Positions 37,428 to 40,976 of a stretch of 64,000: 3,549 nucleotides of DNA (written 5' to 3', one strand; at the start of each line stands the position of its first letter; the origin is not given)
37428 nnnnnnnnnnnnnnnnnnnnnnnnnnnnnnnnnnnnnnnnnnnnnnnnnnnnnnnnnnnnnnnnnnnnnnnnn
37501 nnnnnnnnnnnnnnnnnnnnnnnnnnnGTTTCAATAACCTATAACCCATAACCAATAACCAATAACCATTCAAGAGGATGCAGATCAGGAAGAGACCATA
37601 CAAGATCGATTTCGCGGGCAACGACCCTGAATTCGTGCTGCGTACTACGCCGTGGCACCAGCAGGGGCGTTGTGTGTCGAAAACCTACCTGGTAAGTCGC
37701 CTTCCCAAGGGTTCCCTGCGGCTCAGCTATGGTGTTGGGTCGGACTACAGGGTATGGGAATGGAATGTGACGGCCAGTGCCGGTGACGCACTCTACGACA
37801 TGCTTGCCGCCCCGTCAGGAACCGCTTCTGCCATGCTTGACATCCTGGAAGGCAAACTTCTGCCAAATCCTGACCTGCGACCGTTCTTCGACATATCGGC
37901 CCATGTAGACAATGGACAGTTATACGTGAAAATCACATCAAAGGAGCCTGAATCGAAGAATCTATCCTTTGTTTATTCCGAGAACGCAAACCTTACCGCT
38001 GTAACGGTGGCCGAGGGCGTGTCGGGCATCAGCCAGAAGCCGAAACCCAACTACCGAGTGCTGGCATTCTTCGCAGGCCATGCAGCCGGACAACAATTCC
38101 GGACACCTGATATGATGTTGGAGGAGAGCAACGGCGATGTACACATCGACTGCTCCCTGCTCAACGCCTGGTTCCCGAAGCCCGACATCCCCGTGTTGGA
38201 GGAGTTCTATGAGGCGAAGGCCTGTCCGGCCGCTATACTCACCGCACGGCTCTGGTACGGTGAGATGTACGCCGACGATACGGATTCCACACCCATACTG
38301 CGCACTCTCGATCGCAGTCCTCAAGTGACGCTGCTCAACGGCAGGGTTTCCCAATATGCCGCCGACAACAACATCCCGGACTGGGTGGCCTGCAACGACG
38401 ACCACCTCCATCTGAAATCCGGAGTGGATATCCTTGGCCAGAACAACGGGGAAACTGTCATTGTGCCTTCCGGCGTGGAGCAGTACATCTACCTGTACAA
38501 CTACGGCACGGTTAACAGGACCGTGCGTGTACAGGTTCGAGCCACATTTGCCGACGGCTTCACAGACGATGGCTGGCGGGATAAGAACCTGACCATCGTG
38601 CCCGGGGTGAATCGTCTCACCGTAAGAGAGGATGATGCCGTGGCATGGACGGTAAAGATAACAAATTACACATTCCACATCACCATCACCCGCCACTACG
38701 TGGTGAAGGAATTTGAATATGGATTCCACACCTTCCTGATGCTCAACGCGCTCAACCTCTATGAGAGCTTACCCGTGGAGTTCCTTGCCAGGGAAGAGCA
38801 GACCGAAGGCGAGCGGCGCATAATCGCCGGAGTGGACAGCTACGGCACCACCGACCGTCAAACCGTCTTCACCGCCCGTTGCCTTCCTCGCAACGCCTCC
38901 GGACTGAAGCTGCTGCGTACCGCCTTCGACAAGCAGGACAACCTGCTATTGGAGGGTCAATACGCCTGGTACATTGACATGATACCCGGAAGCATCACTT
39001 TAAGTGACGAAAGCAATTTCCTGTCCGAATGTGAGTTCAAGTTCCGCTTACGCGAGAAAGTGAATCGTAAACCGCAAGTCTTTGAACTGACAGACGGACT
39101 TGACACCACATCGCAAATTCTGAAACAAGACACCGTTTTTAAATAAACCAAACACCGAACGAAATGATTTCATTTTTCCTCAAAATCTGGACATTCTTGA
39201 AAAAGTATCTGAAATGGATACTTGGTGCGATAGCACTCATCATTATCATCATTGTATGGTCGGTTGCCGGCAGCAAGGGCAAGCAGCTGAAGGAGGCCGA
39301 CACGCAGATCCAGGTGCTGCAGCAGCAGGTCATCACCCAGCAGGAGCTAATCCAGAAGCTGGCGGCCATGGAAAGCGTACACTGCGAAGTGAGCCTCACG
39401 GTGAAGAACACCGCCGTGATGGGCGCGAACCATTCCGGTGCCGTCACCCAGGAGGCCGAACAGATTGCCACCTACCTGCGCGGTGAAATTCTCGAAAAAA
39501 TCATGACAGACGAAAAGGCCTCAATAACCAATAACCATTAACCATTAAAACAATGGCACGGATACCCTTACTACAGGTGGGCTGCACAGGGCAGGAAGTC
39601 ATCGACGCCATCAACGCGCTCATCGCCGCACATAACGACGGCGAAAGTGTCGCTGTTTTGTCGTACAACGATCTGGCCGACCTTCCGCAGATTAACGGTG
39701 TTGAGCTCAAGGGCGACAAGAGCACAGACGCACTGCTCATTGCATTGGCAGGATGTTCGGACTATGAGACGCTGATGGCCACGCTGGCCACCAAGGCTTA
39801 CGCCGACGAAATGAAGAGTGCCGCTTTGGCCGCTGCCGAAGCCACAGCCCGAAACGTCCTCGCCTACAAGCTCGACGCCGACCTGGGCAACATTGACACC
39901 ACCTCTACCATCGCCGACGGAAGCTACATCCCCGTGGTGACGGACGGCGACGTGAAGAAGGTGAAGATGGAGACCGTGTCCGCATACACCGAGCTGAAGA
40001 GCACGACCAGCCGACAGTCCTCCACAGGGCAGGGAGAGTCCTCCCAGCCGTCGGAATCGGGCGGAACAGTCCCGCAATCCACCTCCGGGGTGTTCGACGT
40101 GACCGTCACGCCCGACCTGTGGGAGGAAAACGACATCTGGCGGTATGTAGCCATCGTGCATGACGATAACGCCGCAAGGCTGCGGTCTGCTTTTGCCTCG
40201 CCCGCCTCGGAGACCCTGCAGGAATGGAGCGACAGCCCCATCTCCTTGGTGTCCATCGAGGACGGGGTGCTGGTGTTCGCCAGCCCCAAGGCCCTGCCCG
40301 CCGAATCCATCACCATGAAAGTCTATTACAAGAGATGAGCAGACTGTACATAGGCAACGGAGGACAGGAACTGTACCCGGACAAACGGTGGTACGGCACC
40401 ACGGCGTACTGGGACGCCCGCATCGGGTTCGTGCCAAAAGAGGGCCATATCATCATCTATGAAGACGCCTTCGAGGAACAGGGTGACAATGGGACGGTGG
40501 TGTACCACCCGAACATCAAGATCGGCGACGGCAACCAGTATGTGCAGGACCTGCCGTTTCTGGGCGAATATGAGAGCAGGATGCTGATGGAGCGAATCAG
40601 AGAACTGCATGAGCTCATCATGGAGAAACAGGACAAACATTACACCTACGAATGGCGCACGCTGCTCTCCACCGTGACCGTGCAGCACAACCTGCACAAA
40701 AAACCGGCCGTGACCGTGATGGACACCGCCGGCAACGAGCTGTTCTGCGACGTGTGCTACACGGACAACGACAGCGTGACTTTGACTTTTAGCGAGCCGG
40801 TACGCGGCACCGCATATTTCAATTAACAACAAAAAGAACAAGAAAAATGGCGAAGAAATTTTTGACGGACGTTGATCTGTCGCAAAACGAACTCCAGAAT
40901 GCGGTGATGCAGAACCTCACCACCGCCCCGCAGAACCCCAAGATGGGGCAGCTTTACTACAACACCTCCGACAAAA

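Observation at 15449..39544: G-free ATAACCN heptad arrays placed 6-9 nt upstream of four phage start codons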

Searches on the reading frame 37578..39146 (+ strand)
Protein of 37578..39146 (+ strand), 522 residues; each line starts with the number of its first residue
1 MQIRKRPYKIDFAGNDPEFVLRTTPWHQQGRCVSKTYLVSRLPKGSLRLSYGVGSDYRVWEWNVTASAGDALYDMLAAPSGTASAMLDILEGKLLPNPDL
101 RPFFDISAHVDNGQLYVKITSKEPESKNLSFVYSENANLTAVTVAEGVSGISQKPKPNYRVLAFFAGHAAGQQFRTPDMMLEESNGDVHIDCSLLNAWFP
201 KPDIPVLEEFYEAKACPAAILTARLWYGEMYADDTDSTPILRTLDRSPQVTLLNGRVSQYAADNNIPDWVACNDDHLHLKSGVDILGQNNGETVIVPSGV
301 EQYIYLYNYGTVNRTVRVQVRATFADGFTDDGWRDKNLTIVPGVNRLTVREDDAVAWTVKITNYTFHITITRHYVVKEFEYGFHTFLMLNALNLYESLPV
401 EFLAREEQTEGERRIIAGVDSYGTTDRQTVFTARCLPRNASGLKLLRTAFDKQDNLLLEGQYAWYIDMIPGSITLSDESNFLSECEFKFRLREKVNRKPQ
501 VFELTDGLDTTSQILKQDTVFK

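Call 13: search_protein_families(library=phrogs, proteins=[window:37578-39146:+], max_evalue=0.001)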
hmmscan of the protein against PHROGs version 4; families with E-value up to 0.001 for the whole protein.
window:37578-39146:+ (522 aa): 0 families

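Call 14: search_protein_families(library=pfam, proteins=[window:37578-39146:+], max_evalue=0.001)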
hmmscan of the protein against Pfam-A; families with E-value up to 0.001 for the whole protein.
window:37578-39146:+ (522 aa): 0 families

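Call 19: find_encoding_contigs(protein=window:37578-39146:+, flank=3000, max_places=6)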
Protein window:37578-39146:+ (522 aa): 20 contigs read that carry it; 2 places shown.
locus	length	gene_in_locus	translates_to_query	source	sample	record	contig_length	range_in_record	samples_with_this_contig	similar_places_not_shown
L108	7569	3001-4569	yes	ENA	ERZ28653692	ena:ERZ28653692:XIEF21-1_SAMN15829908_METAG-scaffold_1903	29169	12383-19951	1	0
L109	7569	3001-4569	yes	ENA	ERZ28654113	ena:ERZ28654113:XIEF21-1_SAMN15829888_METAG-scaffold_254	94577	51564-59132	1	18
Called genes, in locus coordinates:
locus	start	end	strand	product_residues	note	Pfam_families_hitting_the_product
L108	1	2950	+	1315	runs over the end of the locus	PF10145:PhageMin_Tail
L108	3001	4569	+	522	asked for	-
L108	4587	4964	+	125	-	-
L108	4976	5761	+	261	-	-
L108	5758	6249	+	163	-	-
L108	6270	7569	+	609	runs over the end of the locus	-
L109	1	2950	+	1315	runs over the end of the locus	PF10145:PhageMin_Tail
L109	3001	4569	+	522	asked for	-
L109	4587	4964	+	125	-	-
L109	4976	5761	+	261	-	-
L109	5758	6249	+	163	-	-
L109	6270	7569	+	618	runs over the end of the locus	-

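Call 20: find_related_loci(query=window:37578-39143:+, collection=viral_contigs, flank=10000)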
Query window:37578-39143:+ (522 aa) in viral_contigs; peptide patterns used: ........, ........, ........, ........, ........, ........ (x = any residue, [..] = any of these).
3 stretches matched a pattern, but none encodes a relative of the query by tblastn (E <= 1e-3).
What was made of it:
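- Tried and rejected: A search in IMG/VR found none (call 20).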

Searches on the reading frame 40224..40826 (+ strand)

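Call 58: search_protein_families(library=phrogs, proteins=[window:40224-40826:+], max_evalue=0.00001)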
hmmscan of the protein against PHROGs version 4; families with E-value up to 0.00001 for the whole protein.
window:40224-40826:+ (200 aa): 4 families
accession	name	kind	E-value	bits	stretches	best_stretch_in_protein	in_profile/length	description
phrog_21918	-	unknown function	1.4e-11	45.3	1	132-200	57-127/200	-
phrog_34633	-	unknown function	6.5e-11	43.4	1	128-200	179-252/252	-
phrog_10272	-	unknown function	3.9e-08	34.2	1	141-200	141-200/200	-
phrog_30556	-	unknown function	1.6e-07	32.8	1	152-200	111-159/159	-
